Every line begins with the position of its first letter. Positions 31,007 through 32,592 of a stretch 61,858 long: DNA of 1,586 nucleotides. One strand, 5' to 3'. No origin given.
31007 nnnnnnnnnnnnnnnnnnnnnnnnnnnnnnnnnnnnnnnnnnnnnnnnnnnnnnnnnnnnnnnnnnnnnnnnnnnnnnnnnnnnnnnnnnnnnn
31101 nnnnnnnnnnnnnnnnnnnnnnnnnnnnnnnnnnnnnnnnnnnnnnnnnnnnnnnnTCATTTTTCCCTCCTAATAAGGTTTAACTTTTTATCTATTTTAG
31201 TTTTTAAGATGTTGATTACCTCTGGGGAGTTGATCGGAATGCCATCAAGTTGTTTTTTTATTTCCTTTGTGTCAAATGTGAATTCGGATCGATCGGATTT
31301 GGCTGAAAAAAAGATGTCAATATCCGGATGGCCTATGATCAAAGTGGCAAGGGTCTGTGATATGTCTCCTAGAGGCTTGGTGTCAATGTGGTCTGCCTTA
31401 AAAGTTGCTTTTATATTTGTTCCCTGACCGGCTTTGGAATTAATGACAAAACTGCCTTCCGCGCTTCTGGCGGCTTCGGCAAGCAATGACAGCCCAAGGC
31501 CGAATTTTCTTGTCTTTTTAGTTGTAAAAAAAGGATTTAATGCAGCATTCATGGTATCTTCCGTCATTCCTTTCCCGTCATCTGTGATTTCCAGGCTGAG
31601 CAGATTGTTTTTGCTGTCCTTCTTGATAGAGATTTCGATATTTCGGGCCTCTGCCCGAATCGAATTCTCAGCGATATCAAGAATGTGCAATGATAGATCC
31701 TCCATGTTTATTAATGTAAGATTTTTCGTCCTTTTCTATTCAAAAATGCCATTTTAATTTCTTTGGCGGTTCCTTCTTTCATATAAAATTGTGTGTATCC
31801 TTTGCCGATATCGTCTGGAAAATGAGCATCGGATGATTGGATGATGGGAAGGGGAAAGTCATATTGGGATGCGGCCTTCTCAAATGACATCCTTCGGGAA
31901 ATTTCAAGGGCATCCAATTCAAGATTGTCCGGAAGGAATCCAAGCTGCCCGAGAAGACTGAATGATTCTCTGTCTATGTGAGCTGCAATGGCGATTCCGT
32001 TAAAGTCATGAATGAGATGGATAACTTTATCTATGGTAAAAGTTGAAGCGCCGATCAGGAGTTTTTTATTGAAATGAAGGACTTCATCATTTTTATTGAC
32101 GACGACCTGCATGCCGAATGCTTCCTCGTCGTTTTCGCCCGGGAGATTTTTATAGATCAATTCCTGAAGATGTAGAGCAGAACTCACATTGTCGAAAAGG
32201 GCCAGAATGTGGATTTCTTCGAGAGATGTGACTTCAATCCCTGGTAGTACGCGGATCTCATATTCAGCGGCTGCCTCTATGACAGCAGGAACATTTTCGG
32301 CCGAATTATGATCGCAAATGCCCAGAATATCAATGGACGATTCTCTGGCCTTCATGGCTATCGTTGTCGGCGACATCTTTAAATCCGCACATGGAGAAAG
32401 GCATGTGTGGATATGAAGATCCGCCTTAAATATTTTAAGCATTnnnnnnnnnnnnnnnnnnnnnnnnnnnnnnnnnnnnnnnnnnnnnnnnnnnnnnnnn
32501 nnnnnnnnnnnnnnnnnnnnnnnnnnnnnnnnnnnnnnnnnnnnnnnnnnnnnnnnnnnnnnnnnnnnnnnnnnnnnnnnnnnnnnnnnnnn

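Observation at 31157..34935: Putative phospho-signalling module embedded inside a [NiFe] hydrogenase operon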

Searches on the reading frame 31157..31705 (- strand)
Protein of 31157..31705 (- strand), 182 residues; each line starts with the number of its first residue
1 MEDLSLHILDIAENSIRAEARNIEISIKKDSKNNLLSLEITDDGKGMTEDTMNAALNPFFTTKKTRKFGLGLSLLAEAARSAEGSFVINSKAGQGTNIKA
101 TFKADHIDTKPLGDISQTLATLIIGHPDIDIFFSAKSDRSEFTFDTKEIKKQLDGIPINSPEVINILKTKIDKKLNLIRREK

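Call 3: search_protein_families(library=pfam, proteins=[window:31157-31705:-], max_evalue=0.01)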
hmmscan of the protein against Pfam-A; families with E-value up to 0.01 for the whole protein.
window:31157-31705:- (182 aa): 3 families
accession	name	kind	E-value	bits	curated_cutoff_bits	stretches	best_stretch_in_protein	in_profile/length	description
PF02518.31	HATPase_c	-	1e-14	55.3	26.4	1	8-104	10-109/111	Histidine kinase-, DNA gyrase B-, and HSP90-like ATPase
PF13589.12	HATPase_c_3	-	2e-10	41.3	25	1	8-110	7-111/137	Histidine kinase-, DNA gyrase B-, and HSP90-like ATPase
PF14501.12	HATPase_c_5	-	0.00025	21.3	22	1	9-92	11-92/102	GHKL domain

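Call 6: search_protein_families(library=ncbifam, proteins=[window:31157-31705:-], max_evalue=0.01)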
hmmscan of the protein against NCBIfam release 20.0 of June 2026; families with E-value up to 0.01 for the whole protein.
window:31157-31705:- (182 aa): 65 families (the best 25 are shown)
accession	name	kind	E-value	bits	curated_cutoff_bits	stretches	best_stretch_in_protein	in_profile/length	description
NF008468.0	PRK11360.1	equivalog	2.1e-14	52.8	646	1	9-107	512-611/616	two-component system sensor histidine kinase AtoS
NF010076.0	PRK13557.1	subfamily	2.5e-13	49.3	631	1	26-110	315-400/540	histidine kinase famiy protein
NF010411.0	PRK13837.1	equivalog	1.6e-11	43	647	1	35-100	607-671/828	two-component system VirA-like sensor kinase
NF007688.0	PRK10364.1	equivalog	2.7e-11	42.9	479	1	8-99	356-446/460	two-component system sensor histidine kinase ZraS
NF046020.1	HisKinCckABruc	equivalog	1.5e-10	39.7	1000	1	24-106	626-708/868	cell cycle histidine kinase CckA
NF053867.1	SprKinKinDBac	equivalog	9e-10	37.6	775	1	8-102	402-495/500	sporulation kinase KinD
NF008298.1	PRK11086.1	subfamily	1.2e-09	37.1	520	1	13-99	433-520/529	DcuS/MalK family sensor histidine kinase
NF052573.1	HisKinEspAMyxo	equivalog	1.6e-09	36.4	1400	1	17-108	524-615/755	serine histidine kinase EspA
NF038348.1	T2SS_HK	subfamily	2.9e-09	35.9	450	1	19-100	487-569/574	histidine kinase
TIGR02916.1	PEP_his_kin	equivalog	8.3e-09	34.6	300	1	8-99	584-675/679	XrtA/PEP-CTERM system histidine kinase PrsK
TIGR01925.2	spIIAB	equivalog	1.2e-08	34.9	135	1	21-101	58-133/137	anti-sigma F factor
NF040750.1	tetrathio_HK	equivalog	1.2e-08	34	750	1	10-92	463-542/555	tetrathionate respiration histidine kinase TtrS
NF045900.1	HisKinCpxALeg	equivalog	1.3e-08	34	800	1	11-100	351-447/451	two-component system sensor histidine kinase CpxA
TIGR00585.2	mutl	equivalog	2.7e-08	33.1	180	1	12-63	29-77/555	DNA mismatch repair endonuclease MutL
TIGR02938.1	nifL_nitrog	equivalog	3e-08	32.6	242.45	1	12-102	396-492/494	nitrogen fixation negative regulator NifL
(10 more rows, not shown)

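Call 22: search_solved_structures(query=window:31157-31705:-, max_evalue=1, show_alignments=2)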
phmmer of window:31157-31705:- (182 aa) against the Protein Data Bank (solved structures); distinct sequences matched with E-value up to 1: 23.
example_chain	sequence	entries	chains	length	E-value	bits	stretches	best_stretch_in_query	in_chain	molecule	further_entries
9jfj_A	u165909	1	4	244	2.5e-07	33.9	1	7-98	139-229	Sensor histidine kinase ZraS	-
3d36_A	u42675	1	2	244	9.3e-07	32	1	8-99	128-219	Sporulation kinase B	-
5idm_A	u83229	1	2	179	1.1e-05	28.6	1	36-98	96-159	Cell cycle histidine kinase CckA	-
5idj_A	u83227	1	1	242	2.1e-05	27.6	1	36-97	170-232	Histidine kinase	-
9p6i_A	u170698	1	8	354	2.4e-05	27.4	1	10-96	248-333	histidine kinase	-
9qq6_A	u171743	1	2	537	2.9e-05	27.2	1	6-81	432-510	histidine kinase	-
3a0t_A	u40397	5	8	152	0.00022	24.3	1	8-85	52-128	Sensor protein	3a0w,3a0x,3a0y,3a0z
4gcz_A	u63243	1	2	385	0.00053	23.1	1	21-104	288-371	Blue-light photoreceptor, Sensor protein fixL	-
8a3u_A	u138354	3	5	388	0.00065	22.8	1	21-103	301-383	Putative Sensory box protein,Sensor protein FixL | Putative Sensory box protein,Putative Sensory box protein,Sensor protein FixL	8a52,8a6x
8a7f_A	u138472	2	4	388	0.00065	22.8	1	21-103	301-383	Putative Sensory box protein,Sensor protein FixL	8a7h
3a0r_A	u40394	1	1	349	0.00093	22.3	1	8-85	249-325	Sensor protein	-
3sl2_A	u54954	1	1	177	0.00097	22.2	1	11-102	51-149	Sensor histidine kinase yycG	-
9qjg_A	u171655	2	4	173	0.0029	20.7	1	23-97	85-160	histidine kinase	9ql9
8vc9_A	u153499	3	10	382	0.0093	19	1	23-97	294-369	Leptospira virulence regulator B (LvrB) | histidine kinase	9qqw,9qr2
4i5s_A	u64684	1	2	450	0.037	17.1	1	9-99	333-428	Putative histidine kinase CovS; VicK-like protein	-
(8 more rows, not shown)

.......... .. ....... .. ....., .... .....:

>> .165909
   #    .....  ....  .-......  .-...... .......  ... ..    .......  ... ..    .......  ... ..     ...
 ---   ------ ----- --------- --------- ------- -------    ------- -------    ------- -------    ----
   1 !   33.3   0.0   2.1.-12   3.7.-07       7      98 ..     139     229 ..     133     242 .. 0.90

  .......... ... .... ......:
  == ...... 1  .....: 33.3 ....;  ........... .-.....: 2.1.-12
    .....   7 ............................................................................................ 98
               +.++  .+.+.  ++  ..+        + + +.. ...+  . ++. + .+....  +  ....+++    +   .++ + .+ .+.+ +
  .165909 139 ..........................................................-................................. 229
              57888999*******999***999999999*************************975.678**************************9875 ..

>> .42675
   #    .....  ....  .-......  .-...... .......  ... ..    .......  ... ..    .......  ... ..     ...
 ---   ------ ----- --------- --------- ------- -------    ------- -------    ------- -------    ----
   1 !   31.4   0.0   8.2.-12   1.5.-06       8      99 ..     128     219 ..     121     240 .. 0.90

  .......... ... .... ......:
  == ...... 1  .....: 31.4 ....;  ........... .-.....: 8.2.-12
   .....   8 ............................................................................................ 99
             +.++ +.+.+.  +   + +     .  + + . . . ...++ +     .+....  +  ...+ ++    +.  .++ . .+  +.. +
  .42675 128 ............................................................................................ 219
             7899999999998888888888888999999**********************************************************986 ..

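Call 65: find_homologous_proteins(query=window:31157-31705:-, max_evalue=0.00001)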
Query window:31157-31705:- (182 aa): 4240 proteins with E <= 0.00001 among 4508 candidates; the best 120 are listed.
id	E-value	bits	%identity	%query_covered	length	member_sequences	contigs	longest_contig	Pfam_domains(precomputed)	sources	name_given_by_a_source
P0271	8.2e-106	369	99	97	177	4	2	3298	PF02518.32,PF13589.13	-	-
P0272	2.1e-79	283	76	100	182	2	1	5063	PF02518.32,PF13589.13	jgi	-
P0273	9.2e-71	255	66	100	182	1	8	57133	PF02518.32,PF13589.13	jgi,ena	jgi:anti-sigma regulatory factor (Ser/Thr protein kinase)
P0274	5.5e-69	249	65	97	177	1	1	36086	PF02518.32,PF13589.13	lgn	-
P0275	3.2e-68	247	64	99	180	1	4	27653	PF02518.32,PF13589.13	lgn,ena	-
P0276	2.5e-67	244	64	100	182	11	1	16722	PF02518.32,PF13589.13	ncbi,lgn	-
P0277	4.9e-67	243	62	100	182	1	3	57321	PF02518.32,PF13589.13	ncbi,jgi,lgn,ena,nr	ncbi:MAG: histidine kinase [Latescibacteria bacterium DG_63]|nr:MAG: histidine kinase [Latescibacter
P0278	5.8e-67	243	64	100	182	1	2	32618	PF02518.32,PF13589.13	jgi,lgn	-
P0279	8.5e-67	242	63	99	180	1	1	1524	PF02518.32,PF13589.13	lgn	-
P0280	9.0e-67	242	62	100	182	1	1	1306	PF02518.32,PF13589.13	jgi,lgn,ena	-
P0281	1.3e-66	241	63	100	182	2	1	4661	PF02518.32,PF13589.13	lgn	-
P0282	1.8e-66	241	60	100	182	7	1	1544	PF02518.32,PF13589.13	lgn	-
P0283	2.2e-66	241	63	99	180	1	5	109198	PF02518.32,PF13589.13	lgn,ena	-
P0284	2.2e-66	241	64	100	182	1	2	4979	PF02518.32,PF13589.13,PF14501.13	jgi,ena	-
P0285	5.0e-66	239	61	100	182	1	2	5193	PF02518.32,PF13589.13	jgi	jgi:anti-sigma regulatory factor (Ser/Thr protein kinase)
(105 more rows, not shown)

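Call 71: predict_structure(alignment_id=A4)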
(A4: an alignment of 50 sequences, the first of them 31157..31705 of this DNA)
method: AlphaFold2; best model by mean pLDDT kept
length: 182 residues; sequences in the alignment: 50
mean_pLDDT: 87.1   pTM: 0.84
mean pLDDT of the five models: 87.1, 86.8, 86.0, 84.9, 84.4
residues with pLDDT >= 90: 111; 70-90: 48; 50-70: 21; < 50: 2
segments of 3 or more residues with pLDDT < 50: none
pLDDT, mean of each block of 10 residues (from residue 1): 80 93 95 92 92 79 53 89 93 94 76 82 96 91 94 94 94 84 65
secondary structure, 60 per line:
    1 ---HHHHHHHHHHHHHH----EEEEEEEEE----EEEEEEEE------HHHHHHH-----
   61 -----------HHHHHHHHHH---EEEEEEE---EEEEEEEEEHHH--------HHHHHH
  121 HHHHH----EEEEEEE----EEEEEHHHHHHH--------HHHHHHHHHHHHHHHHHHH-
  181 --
elements in order: H4-17 E22-30 E35-42 H49-55 H72-81 E85-91 E95-103 H115-125 E130-136 E141-145 H146-152 H161-179

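Call 75: fold_search(model_id=the predicted structure, library=pdb)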
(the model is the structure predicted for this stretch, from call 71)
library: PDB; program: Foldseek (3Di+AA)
matches with E <= 10: 871; with E <= 0.001: 215
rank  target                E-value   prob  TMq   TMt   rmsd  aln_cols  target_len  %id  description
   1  9n2k_A                6.9e-07  1.00  0.56  0.33   7.7       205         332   16  N-terminal domain of Bacillus subtilis MutL bound to ADP (released 2026-01-07)
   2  7rcb_B                1.5e-06  1.00  0.49  0.32   7.8       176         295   18  Crystal Structure of a PMS2 VUS (released 2022-03-02)
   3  9n2k_B                1.7e-06  1.00  0.54  0.31   7.6       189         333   15  N-terminal domain of Bacillus subtilis MutL bound to ADP (released 2026-01-07)
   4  9jfj_C                1.9e-06  1.00  0.44  0.36   3.4       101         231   26  Crystal structure of the cytoplasmic domain of ZraS in ADP-bound form (released 2025-03-26)
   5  1h7s_B                2.0e-06  1.00  0.53  0.33   7.6       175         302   18  N-terminal 40kDa fragment of human PMS2 (released 2001-11-27)
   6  2hkj                  2.0e-06  1.00  0.54  0.24  13.1       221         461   12  Topoisomerase VI-B bound to radicicol (released 2006-08-29)
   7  3h4l_A                2.8e-06  1.00  0.55  0.32   4.5       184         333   14  Crystal Structure of N terminal domain of a DNA repair protein (released 2010-03-02)
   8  6mfq_A                3.7e-06  1.00  0.49  0.32   7.8       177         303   18  Crystal structure of a PMS2 variant (released 2019-02-06)
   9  1nhj                  4.5e-06  1.00  0.51  0.30   7.6       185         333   14  Crystal structure of N-terminal 40KD MutL/A100P mutant protein complex with ADPnP and one sodium (released 2003-06-10)
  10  1mx0_A                4.8e-06  1.00  0.57  0.25   4.7       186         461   16  Structure of topoisomerase subunit (released 2003-01-07)
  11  5wmt_B                7.7e-06  1.00  0.36  0.32   9.8       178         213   17  Structure of GRP94 N-terminal Domain bound to resorcinylic inhibitor BnIm. (released 2018-04-18)
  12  1mx0_C                8.2e-06  1.00  0.54  0.24   5.0       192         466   16  Structure of topoisomerase subunit (released 2003-01-07)
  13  3sl2                  8.7e-06  1.00  0.45  0.55   3.0       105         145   24  ATP Forms a Stable Complex with the Essential Histidine Kinase WalK (YycG) Domain (released 2012-06-27)
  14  5wmt_C                9.2e-06  1.00  0.34  0.30   9.5       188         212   15  Structure of GRP94 N-terminal Domain bound to resorcinylic inhibitor BnIm. (released 2018-04-18)
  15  5akb_C                1.1e-05  1.00  0.43  0.30   7.8       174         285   16  MutS in complex with the N-terminal domain of MutL - crystal form 1 (released 2015-07-22)
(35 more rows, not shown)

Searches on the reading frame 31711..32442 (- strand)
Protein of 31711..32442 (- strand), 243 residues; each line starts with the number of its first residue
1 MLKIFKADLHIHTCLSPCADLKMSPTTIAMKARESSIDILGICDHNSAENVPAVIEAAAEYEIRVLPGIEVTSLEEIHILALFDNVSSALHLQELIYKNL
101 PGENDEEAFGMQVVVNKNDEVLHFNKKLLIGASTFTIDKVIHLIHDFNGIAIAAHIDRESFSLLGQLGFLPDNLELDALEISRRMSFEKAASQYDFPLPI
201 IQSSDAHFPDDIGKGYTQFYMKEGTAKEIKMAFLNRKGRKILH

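Call 3: search_protein_families(library=pfam, proteins=[window:31711-32442:-], max_evalue=0.01)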
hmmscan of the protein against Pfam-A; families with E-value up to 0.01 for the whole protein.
window:31711-32442:- (243 aa): 2 families
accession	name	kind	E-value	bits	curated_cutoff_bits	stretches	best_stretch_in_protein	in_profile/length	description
PF02811.25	PHP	-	4.3e-08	34.1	26.4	1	8-123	1-71/164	PHP domain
PF13263.12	PHP_C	-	2.5e-07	30.6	21.3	1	196-235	14-53/56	PHP-associated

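Call 6: search_protein_families(library=ncbifam, proteins=[window:31711-32442:-], max_evalue=0.01)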
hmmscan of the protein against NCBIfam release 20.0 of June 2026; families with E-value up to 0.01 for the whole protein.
window:31711-32442:- (243 aa): 12 families
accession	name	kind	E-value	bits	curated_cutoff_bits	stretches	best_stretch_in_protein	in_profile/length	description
NF045780.1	TrlF_fam_ATP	equivalog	2.3e-19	69.7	350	1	5-216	6-247/944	TrlF family AAA-like ATPase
NF042955.1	Ppl_antiphage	equivalog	1.2e-13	49.9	1000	1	4-235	4-234/882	anti-phage protein Ppl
NF047791.1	RNaseRnm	equivalog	9.5e-10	38.2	375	1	7-87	3-85/275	RNase RNM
NF038032.1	CehA_McbA_metalo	domain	1.4e-08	34.5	80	1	6-80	4-75/315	CehA/McbA family metallohydrolase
NF045781.1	Spaf1101_AAA_ATP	equivalog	1.5e-08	33.6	475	1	27-235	96-298/836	Spaf_1101 family AAA-like ATPase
NF041577.1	nside_bi_sphtase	equivalog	2.5e-08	33.4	400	1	6-82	3-79/276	3',5'-nucleoside bisphosphate phosphatase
NF004981.0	PRK06361.1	equivalog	3.9e-06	26.4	117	1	7-80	2-80/217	histidinol phosphate phosphatase domain-containing protein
TIGR00375.1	TIGR00375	hypoth_equivalog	0.0001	21.9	326.6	1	7-232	2-216/374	TIGR00375 family protein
TIGR01405.1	polC_Gram_pos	equivalog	0.00027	18.7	1043.45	1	7-77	105-174/1211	DNA polymerase III subunit alpha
NF001688.0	PRK00448.1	equivalog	0.0013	16.3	873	1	8-77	340-408/1445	PolC-type DNA polymerase III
NF005596.0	PRK07328.1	subfamily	0.0021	17.5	202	0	189-221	215-245/269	histidinol-phosphatase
NF041661.1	Cycl_ph_dihydrol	equivalog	0.0052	16.1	500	1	8-75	1-65/259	phosphoribosyl 1,2-cyclic phosphate 1,2-diphosphodiesterase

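Call 24: search_solved_structures(query=window:31711-32442:-, max_evalue=1, show_alignments=1)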
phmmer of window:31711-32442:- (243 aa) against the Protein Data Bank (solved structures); distinct sequences matched with E-value up to 1: 11.
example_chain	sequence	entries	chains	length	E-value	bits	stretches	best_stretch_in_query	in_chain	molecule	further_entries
7ug9_A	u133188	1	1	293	0.0002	24.1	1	8-90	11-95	5'-3' exoribonuclease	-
5zb8_A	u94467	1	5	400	0.0024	20.6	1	175-242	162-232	PfuEndoQ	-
3e0f_A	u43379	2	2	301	0.0037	19.9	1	8-83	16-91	Putative Metal-dependent Phosphoesterase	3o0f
7k31_A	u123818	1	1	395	0.0097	18.6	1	175-242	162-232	Endonuclease Q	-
7k30_A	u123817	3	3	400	0.01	18.5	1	175-242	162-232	Endonuclease Q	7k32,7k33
3f2b_A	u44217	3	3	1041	0.062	16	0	7-75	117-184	DNA-directed DNA polymerase III alpha chain | GEOBACILLUS KAUSTOPHILUS DNA POLC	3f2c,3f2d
1gd4_A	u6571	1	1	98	0.57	12.8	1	88-123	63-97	CYSTATIN A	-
1cyu_A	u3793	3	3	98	0.59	12.8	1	89-123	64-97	CYSTATIN A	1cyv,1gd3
2yb1_A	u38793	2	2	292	0.6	12.7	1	7-81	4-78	AMIDOHYDROLASE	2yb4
8gt7_B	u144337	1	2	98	0.96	12.1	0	90-123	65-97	Cystatin-A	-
1dvc_A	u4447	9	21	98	0.96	12.1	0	90-123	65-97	STEFIN A | Cystatin A | Cystatin-A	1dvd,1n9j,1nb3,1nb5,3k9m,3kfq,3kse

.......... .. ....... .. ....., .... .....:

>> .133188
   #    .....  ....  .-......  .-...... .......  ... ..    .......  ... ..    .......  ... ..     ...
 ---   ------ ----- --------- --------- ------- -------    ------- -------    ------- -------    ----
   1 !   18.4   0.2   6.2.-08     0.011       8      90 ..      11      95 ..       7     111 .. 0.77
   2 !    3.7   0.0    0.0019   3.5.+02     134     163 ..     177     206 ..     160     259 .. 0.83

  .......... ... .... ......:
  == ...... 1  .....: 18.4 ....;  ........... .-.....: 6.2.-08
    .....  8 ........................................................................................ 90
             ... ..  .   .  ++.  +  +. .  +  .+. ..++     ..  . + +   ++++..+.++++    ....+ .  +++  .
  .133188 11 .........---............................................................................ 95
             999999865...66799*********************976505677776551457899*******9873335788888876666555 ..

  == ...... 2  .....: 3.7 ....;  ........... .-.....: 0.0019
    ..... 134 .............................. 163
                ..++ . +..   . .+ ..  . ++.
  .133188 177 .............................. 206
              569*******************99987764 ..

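Call 92: search_solved_structures(query=A7, max_evalue=0.01, show_alignments=0)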
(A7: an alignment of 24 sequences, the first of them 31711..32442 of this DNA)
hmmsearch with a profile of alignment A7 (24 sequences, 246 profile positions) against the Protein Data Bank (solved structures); distinct sequences matched with E-value up to 0.01: 10.
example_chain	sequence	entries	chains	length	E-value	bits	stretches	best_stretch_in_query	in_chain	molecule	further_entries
5zb8_A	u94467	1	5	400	3.2e-14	56.1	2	6-97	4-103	PfuEndoQ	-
7k31_A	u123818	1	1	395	3.8e-13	52.5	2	6-97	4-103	Endonuclease Q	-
7k30_A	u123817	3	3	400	4e-13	52.5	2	6-97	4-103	Endonuclease Q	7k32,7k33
3e0f_A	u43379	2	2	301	2.1e-11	46.9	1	7-84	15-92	Putative Metal-dependent Phosphoesterase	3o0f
7ug9_A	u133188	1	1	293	8e-11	45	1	5-85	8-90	5'-3' exoribonuclease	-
2anu_A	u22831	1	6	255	5.5e-09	38.9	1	136-240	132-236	hypothetical protein TM0559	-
2yb1_A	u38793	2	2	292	6.9e-09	38.6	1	6-82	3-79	AMIDOHYDROLASE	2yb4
9etk_A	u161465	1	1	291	1.5e-08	37.5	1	5-86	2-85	Metal-dependent phosphoesterases (PHP family)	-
3f2b_A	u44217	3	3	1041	6e-05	25.7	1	6-71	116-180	DNA-directed DNA polymerase III alpha chain | GEOBACILLUS KAUSTOPHILUS DNA POLC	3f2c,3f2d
9qpc_A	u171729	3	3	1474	0.00035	23.2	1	6-73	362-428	DNA polymerase III PolC-type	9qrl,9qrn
